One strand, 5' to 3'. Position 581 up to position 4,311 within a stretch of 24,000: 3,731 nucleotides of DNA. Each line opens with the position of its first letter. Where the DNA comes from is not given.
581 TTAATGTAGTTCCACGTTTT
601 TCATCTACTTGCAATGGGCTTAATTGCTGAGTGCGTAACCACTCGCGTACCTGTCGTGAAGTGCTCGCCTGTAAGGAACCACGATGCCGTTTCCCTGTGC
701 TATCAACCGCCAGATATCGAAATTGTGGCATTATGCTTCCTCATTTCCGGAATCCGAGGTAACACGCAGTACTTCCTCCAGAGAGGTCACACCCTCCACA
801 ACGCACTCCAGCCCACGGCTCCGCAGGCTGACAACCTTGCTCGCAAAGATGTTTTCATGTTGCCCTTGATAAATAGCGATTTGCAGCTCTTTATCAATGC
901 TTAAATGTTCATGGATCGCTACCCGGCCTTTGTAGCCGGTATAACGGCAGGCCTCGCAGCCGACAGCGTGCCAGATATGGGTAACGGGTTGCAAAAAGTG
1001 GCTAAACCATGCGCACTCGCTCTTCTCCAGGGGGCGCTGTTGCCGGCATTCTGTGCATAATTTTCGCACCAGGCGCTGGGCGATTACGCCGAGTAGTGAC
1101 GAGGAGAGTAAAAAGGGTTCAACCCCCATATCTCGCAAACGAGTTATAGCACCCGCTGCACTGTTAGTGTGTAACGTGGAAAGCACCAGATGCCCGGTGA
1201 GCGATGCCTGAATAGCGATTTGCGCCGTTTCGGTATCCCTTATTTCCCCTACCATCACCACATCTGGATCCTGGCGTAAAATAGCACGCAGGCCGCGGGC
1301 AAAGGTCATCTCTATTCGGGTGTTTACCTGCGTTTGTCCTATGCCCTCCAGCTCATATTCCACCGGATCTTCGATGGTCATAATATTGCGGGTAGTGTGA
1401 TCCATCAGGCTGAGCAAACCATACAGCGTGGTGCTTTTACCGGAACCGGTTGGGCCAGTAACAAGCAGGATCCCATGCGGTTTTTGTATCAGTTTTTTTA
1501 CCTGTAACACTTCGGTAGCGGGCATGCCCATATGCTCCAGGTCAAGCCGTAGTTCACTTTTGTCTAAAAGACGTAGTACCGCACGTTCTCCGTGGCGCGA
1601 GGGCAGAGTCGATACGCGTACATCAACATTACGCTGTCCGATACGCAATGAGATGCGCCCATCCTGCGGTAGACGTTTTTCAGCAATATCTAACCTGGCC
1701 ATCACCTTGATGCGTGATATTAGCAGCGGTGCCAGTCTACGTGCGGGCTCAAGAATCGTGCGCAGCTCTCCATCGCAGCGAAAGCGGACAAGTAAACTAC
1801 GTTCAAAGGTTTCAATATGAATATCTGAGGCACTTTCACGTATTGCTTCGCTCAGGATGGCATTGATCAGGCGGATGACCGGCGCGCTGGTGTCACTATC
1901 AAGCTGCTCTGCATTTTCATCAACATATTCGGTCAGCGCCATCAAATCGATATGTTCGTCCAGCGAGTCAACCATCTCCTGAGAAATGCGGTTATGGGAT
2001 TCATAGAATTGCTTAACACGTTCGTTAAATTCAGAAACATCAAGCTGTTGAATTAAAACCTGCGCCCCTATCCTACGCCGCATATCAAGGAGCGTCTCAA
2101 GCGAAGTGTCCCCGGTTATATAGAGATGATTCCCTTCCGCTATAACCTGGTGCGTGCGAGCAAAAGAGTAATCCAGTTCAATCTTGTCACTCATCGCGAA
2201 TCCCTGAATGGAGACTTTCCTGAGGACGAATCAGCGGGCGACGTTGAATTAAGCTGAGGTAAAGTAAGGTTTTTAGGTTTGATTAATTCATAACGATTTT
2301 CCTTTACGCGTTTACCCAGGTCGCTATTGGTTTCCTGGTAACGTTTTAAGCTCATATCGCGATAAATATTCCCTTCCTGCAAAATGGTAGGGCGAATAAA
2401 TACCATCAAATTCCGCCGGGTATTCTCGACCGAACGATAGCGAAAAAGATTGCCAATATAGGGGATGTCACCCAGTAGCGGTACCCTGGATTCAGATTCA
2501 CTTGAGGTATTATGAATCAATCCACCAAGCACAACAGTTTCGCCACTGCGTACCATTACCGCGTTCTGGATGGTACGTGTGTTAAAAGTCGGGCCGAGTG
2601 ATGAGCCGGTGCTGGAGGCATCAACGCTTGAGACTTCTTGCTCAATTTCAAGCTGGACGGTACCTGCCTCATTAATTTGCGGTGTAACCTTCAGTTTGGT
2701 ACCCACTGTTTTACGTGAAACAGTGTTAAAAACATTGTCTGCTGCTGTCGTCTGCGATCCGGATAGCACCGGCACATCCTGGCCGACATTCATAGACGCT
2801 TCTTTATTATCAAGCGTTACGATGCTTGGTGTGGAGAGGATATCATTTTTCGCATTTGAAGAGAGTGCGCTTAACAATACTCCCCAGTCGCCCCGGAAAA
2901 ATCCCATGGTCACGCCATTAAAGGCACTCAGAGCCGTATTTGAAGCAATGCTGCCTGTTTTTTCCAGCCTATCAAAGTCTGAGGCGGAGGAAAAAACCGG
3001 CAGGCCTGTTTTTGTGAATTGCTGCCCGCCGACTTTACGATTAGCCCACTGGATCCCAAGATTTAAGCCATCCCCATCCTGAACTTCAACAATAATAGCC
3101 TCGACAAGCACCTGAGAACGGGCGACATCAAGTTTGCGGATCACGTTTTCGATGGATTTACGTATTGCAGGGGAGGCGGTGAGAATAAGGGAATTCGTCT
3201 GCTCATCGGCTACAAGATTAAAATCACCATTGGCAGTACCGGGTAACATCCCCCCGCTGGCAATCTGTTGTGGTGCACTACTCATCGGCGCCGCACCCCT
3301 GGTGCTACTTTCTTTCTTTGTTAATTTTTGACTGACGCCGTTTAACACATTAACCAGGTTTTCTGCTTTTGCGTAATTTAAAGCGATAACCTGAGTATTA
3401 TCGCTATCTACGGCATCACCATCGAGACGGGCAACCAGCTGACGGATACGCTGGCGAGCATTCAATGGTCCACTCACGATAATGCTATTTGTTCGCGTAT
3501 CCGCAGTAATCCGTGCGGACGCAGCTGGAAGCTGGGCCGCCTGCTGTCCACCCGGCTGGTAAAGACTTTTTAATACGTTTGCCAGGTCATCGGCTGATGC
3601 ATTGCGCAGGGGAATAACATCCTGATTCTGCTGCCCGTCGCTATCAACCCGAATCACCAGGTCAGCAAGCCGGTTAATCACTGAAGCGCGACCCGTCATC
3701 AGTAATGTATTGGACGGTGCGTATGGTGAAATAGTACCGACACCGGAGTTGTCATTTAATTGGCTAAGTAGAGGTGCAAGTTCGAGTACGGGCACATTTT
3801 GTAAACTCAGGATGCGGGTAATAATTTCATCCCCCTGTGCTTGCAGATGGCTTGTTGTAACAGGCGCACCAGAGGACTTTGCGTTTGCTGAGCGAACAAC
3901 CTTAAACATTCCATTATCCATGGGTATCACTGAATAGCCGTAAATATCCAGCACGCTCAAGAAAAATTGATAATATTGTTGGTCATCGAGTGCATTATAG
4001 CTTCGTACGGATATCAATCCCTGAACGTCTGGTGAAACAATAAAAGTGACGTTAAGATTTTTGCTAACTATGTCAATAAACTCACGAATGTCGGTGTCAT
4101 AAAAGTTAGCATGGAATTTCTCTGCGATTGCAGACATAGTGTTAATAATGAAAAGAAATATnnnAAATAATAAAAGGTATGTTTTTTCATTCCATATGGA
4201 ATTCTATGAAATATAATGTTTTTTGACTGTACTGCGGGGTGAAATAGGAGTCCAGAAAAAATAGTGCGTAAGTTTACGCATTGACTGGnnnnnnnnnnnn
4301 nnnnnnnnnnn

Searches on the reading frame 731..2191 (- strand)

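Call 40: search_protein_families(library=pfam, proteins=[window:731-2191:-], max_evalue=0.01)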
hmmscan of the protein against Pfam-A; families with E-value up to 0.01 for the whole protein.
window:731-2191:- (486 aa): 9 families
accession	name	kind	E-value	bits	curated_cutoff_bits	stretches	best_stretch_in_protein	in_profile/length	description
PF00437.27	T2SSE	-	6.1e-151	502.7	24.9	1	100-476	3-370/370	Type II/IV secretion system protein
PF22341.1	GSPE_N1E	-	7.9e-11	42.4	27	1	6-63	2-64/64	GSPII protein E, N1E domain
PF13555.12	AAA_29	-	0.00016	21.8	27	1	236-264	19-47/61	P-loop containing region of AAA domain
PF03215.21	Rad17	-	0.00053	20.4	23.8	1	227-260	33-66/186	Rad17 P-loop domain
PF13401.12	AAA_22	-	0.0015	19.3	27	1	238-276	4-42/130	AAA domain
PF13476.12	AAA_23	-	0.0026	18.8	27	1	239-299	19-81/201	AAA domain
PF01580.24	FtsK_SpoIIIE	-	0.004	17.1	24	0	211-260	15-60/221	FtsK/SpoIIIE family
PF13191.12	AAA_16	-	0.0043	18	32.6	0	238-334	24-111/167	AAA ATPase domain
PF13604.12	AAA_30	-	0.0095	16.1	27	0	231-269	10-48/191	AAA domain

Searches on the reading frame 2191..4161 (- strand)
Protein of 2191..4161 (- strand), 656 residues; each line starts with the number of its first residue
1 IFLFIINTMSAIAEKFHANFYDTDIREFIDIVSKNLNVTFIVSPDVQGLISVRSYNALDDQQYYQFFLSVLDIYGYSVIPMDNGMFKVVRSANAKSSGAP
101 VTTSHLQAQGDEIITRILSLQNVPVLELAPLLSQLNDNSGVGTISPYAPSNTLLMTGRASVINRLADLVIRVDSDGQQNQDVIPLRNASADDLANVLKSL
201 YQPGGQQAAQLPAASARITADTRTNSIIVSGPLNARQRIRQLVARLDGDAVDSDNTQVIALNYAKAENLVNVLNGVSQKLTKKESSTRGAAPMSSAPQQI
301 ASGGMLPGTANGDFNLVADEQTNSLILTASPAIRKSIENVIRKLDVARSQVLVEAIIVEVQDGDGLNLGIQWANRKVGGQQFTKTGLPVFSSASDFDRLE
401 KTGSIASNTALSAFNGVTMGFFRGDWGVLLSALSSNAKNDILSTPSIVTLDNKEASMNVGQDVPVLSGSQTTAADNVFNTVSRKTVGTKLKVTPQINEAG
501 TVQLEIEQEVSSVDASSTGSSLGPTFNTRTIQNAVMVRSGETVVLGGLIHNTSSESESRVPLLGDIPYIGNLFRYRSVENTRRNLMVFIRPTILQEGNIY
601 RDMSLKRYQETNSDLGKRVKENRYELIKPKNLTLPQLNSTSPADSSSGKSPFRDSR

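Call 40: search_protein_families(library=pfam, proteins=[window:2191-4161:-], max_evalue=0.01)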
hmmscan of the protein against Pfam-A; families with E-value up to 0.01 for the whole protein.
window:2191-4161:- (656 aa): 3 families
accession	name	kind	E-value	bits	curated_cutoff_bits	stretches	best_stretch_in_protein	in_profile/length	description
PF00263.26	Secretin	-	2.9e-53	180.4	27.5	1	432-594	1-168/169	Bacterial type II and III secretion system protein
PF03958.22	Secretin_N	-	2.6e-45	152.9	28.2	3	182-247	3-64/69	Bacterial type II/III secretion system short domain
PF21305.2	type_II_gspD_N0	-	6.8e-23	80.8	27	1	19-88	2-71/71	GspD-like, N0 domain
